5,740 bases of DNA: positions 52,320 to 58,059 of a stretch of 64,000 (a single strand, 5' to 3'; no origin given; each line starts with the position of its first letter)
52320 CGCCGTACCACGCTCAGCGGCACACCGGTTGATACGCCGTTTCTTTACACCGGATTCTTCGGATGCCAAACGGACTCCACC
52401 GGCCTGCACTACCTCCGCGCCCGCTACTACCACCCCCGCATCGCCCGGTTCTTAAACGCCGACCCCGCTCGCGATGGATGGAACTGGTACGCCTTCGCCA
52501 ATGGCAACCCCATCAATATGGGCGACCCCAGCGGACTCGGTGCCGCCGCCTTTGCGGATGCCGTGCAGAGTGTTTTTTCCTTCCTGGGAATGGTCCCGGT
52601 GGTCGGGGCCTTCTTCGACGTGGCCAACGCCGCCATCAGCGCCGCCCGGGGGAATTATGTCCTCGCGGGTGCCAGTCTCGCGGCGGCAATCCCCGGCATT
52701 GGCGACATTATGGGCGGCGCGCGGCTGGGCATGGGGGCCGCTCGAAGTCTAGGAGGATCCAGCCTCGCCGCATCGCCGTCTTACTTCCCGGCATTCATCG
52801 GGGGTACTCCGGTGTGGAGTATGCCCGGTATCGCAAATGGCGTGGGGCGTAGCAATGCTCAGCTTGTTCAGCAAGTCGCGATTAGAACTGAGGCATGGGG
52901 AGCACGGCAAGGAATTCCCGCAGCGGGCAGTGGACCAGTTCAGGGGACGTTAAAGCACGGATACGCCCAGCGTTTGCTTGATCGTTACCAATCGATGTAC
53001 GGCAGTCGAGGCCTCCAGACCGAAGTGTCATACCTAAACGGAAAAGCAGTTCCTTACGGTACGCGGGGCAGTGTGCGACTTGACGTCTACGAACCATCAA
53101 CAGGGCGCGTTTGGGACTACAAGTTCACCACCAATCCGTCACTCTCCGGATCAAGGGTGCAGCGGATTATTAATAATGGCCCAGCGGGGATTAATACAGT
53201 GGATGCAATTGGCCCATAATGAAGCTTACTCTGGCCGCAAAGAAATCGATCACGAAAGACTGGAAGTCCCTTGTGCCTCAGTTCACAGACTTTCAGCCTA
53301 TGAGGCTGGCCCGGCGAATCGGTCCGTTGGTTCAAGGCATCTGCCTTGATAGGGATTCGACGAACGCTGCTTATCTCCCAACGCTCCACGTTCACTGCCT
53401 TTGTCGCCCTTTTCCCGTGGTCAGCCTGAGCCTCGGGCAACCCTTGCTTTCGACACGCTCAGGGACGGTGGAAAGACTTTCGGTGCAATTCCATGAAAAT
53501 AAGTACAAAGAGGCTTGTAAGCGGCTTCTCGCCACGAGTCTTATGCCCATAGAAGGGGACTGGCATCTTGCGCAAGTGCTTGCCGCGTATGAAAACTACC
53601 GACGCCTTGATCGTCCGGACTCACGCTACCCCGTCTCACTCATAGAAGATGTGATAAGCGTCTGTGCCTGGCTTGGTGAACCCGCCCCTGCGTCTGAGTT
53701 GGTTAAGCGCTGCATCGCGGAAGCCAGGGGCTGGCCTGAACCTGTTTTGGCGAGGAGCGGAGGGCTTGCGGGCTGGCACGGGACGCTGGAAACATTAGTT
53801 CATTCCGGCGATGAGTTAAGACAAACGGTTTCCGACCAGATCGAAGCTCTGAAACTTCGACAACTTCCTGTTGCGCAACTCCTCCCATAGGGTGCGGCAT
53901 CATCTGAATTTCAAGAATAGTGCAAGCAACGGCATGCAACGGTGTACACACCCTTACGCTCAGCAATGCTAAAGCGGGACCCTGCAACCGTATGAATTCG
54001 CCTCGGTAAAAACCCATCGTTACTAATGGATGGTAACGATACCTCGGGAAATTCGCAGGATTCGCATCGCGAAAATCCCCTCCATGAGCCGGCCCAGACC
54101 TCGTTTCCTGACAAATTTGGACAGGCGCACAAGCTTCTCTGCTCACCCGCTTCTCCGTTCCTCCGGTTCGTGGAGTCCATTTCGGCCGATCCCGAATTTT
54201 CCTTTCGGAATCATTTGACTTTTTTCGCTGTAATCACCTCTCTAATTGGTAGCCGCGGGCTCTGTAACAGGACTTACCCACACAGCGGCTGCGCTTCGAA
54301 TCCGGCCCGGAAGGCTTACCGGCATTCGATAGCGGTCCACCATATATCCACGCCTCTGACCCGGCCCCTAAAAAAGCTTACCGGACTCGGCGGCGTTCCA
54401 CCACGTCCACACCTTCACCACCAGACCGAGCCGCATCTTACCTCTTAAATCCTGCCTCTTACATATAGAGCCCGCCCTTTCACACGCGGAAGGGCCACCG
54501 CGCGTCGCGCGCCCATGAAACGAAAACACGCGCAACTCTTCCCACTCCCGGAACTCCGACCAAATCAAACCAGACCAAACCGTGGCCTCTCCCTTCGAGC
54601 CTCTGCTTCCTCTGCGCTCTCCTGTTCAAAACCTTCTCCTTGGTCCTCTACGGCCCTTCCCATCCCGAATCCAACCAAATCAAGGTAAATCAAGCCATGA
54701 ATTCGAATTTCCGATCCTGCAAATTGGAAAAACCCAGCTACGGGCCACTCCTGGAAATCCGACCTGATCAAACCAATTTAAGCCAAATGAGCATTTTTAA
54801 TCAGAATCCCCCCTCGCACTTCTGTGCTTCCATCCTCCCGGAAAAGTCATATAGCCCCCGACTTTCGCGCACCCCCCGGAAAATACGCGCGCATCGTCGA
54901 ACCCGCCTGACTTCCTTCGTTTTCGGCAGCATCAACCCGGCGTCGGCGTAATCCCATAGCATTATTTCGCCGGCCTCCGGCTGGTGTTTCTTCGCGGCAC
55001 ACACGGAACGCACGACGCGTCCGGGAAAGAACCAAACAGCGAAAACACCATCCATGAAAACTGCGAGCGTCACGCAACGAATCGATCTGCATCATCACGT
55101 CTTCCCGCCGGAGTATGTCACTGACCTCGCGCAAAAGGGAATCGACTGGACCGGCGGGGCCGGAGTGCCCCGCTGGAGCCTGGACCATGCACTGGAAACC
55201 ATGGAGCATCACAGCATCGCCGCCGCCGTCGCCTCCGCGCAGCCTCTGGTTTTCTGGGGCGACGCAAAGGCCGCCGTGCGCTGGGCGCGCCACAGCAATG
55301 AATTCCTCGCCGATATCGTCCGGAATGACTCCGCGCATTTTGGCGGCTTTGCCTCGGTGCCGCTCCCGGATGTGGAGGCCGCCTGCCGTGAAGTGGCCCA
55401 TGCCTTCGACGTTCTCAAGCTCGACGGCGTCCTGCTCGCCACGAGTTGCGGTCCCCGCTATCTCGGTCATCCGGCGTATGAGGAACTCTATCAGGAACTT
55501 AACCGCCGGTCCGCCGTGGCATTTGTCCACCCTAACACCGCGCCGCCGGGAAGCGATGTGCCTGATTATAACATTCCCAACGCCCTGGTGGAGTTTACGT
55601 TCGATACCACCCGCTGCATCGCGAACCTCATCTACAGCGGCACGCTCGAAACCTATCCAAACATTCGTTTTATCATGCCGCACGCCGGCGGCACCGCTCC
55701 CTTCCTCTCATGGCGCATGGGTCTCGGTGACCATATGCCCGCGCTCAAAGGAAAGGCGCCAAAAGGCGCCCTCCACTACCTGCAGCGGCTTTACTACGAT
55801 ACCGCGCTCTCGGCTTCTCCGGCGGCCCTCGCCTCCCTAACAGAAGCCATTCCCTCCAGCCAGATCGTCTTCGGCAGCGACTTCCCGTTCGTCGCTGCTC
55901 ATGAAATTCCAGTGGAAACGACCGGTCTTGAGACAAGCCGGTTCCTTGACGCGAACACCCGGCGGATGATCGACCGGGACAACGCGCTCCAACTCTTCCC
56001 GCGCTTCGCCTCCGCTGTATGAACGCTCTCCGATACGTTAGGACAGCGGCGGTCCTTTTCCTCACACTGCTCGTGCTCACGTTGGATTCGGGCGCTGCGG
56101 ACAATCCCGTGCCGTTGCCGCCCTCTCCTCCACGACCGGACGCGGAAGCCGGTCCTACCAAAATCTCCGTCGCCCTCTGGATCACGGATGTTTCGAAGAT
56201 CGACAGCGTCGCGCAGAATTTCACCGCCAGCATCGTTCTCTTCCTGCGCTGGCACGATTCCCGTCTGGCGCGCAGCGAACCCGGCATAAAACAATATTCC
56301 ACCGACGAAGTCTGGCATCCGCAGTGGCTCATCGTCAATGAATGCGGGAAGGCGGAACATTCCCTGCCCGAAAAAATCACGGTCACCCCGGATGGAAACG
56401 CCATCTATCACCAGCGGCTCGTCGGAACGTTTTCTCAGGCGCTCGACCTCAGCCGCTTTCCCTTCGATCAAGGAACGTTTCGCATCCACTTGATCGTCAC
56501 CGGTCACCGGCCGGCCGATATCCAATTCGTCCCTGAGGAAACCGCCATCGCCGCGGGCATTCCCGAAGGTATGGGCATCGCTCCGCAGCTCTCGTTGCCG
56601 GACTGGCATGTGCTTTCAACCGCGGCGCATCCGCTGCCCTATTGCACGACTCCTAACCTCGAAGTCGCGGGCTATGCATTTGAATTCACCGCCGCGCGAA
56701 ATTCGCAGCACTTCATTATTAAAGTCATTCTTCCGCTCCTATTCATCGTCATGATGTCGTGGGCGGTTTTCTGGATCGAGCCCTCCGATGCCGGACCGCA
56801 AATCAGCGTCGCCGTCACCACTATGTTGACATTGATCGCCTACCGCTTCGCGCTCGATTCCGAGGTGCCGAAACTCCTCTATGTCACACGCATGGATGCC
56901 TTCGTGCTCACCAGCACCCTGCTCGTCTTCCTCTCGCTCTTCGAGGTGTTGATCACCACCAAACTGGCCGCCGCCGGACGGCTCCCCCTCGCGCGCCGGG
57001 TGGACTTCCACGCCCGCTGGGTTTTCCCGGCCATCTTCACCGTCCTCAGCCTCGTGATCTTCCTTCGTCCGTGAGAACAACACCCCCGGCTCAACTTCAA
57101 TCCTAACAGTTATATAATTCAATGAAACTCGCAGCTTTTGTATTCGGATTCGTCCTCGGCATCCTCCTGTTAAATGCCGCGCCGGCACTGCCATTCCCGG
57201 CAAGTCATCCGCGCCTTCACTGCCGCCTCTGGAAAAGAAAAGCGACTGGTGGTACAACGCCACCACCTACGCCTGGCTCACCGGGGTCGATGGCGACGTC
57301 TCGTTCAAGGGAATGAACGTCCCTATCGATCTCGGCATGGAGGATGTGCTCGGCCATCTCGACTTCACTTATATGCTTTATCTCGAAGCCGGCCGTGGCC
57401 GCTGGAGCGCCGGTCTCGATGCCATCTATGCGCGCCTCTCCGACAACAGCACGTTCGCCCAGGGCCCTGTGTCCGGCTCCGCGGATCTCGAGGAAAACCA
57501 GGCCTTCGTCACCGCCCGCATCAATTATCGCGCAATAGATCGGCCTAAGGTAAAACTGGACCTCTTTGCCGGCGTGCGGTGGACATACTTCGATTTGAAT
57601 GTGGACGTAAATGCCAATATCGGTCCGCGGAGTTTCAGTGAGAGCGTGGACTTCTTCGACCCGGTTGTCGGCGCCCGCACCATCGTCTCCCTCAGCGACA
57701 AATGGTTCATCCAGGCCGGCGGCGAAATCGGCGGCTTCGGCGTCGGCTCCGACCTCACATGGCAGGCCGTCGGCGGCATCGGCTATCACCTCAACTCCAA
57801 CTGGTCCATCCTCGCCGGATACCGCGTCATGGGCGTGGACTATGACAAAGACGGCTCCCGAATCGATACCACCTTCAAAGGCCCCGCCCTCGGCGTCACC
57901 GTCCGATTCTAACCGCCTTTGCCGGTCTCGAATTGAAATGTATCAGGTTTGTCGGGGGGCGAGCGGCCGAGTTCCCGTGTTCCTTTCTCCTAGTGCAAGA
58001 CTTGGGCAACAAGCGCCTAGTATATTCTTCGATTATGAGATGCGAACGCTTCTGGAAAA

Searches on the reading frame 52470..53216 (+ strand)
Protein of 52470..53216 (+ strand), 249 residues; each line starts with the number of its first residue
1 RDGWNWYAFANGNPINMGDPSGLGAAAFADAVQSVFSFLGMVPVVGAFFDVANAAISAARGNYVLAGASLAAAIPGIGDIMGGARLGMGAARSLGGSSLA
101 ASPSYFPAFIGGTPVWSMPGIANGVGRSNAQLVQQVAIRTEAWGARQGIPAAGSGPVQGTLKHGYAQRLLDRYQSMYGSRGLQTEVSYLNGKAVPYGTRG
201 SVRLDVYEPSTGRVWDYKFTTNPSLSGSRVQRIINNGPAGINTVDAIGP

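Call 70: search_protein_families(library=pfam, proteins=[window:52470-53216:+], max_evalue=1)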
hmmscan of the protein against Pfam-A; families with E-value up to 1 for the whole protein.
window:52470-53216:+ (249 aa): 1 family
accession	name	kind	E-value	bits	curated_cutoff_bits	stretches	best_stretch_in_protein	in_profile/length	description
PF13430.11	DUF4112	-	0.28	11.8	23.3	1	38-55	76-93/105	Domain of unknown function (DUF4112)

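Call 72: search_protein_families(library=ncbifam, proteins=[window:52470-53216:+], max_evalue=1)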
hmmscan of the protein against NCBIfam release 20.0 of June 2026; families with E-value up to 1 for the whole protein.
window:52470-53216:+ (249 aa): 1 family
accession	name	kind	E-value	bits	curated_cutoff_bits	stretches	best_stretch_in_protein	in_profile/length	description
TIGR03696.1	Rhs_assc_core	domain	0.0014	19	32.5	1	2-23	55-76/76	RHS repeat-associated core domain-containing protein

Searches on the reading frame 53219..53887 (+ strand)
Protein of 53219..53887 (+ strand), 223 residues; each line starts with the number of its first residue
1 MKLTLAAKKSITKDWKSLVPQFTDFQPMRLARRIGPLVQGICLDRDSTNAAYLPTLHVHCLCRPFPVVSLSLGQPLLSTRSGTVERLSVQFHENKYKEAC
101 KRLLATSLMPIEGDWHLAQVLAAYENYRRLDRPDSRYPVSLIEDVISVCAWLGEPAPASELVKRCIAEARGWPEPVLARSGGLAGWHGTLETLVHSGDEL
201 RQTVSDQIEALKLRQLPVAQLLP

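Call 16: search_protein_families(library=pfam, proteins=[window:53219-53887:+], max_evalue=0.001)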
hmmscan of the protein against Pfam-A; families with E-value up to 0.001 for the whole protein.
window:53219-53887:+ (223 aa): 0 families

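Call 70: search_protein_families(library=pfam, proteins=[window:53219-53887:+], max_evalue=1)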
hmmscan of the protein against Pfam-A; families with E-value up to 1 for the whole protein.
window:53219-53887:+ (223 aa): 0 families

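Call 82: search_protein_families(library=pfam, proteins=[P0247], max_evalue=0.01)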
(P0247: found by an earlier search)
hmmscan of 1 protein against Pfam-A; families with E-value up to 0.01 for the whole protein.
P0247 (2186 aa): 2 families
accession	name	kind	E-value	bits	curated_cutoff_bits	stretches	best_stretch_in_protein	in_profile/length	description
PF14428.12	DddA-like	-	6.5e-13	49.2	25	1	2077-2181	21-130/137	Double-stranded DNA deaminase toxin A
PF05593.20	RHS_repeat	-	7.3e-10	39.4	22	1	1756-1791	1-34/38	RHS Repeat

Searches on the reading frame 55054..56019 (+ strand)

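Call 16: search_protein_families(library=pfam, proteins=[window:55054-56019:+], max_evalue=0.001)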
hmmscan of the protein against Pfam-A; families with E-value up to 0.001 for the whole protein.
window:55054-56019:+ (322 aa): 1 family
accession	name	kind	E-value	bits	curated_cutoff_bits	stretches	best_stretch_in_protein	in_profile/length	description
PF04909.20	Amidohydro_2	-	8.4e-25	88.5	26.4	1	10-316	1-288/289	Amidohydrolase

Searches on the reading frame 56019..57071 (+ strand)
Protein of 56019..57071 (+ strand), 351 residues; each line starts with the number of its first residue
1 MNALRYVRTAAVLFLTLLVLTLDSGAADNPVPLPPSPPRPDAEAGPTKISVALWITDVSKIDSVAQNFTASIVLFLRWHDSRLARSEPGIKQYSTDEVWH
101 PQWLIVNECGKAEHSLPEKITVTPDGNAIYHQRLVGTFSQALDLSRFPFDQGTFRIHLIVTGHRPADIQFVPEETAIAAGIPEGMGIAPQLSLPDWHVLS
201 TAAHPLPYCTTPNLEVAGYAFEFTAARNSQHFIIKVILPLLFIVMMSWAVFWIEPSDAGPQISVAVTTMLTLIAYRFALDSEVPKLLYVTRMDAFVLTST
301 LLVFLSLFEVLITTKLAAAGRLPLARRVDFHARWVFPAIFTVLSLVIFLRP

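Call 16: search_protein_families(library=pfam, proteins=[window:56019-57071:+], max_evalue=0.001)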
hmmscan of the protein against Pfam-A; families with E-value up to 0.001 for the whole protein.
window:56019-57071:+ (351 aa): 2 families
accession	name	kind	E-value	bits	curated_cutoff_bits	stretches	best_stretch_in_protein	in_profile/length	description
PF02931.28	Neur_chan_LBD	-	1.6e-14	54.3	26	1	39-174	17-160/216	Neurotransmitter-gated ion-channel ligand binding domain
PF02932.22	Neur_chan_memb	-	1.7e-10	42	28.1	1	236-312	1-78/233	Neurotransmitter-gated ion-channel transmembrane region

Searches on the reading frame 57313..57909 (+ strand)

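Call 16: search_protein_families(library=pfam, proteins=[window:57313-57909:+], max_evalue=0.001)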
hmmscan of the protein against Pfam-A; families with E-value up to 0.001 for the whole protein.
window:57313-57909:+ (199 aa): 2 families
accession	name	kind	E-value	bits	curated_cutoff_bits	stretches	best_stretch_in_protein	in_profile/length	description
PF13505.12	OMP_b-brl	-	5.8e-09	36.8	28.7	1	33-199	58-175/175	Outer membrane protein beta-barrel domain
PF04338.18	DUF481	-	0.00045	20.7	21.1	1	63-180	85-193/210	Protein of unknown function, DUF481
